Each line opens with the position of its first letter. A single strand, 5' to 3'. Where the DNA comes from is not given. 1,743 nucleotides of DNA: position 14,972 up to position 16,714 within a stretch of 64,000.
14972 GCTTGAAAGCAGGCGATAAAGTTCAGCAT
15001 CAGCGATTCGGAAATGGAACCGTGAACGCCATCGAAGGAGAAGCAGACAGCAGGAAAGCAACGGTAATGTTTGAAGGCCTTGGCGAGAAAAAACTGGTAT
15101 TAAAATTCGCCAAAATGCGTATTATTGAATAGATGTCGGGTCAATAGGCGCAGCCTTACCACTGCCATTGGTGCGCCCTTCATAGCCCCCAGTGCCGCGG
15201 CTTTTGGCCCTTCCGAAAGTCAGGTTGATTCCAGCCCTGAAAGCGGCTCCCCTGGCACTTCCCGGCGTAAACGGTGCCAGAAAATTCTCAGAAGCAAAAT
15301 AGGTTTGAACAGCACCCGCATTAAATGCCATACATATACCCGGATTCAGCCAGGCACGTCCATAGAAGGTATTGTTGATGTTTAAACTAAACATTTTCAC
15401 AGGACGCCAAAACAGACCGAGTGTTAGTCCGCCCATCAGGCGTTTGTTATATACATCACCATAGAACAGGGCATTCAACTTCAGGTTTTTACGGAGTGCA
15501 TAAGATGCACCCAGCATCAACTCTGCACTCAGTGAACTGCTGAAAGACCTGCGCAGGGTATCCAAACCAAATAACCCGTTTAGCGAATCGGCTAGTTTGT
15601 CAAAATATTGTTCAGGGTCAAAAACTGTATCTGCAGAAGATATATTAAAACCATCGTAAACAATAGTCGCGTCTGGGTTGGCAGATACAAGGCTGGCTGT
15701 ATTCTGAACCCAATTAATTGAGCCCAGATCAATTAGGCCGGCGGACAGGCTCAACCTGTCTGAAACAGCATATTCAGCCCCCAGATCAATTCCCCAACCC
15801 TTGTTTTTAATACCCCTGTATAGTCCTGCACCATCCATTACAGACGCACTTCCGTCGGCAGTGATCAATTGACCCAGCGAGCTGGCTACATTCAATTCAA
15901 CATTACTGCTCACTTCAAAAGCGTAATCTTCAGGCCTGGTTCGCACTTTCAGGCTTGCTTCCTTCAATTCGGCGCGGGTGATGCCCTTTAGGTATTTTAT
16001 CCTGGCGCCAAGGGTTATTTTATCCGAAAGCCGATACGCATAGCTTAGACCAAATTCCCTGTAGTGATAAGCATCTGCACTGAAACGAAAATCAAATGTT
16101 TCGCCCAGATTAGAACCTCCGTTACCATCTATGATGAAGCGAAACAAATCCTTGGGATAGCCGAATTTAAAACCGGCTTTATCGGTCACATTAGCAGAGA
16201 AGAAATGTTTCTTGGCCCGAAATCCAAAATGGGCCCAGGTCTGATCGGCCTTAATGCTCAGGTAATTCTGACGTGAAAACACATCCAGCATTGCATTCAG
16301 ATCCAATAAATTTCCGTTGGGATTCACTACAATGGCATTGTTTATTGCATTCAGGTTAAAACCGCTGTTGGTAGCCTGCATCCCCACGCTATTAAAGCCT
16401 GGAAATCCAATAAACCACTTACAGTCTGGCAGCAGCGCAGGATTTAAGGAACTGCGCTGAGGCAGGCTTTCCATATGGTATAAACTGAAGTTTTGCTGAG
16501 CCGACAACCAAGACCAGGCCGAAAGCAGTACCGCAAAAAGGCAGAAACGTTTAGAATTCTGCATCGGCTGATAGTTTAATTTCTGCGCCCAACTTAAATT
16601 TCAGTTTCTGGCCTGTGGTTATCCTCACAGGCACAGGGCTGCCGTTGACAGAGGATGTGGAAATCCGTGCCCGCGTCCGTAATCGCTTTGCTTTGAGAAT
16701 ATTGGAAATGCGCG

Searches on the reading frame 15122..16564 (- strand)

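Call 50: search_protein_families(library=pfam, proteins=[window:15122-16564:-], max_evalue=0.001)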
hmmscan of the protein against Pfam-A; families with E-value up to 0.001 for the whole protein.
window:15122-16564:- (480 aa): 1 family
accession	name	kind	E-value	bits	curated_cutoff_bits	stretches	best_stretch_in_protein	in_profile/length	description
PF18990.6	DUF5723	-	4.4e-73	247.6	26.8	1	42-425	1-375/376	Family of unknown function (DUF5723)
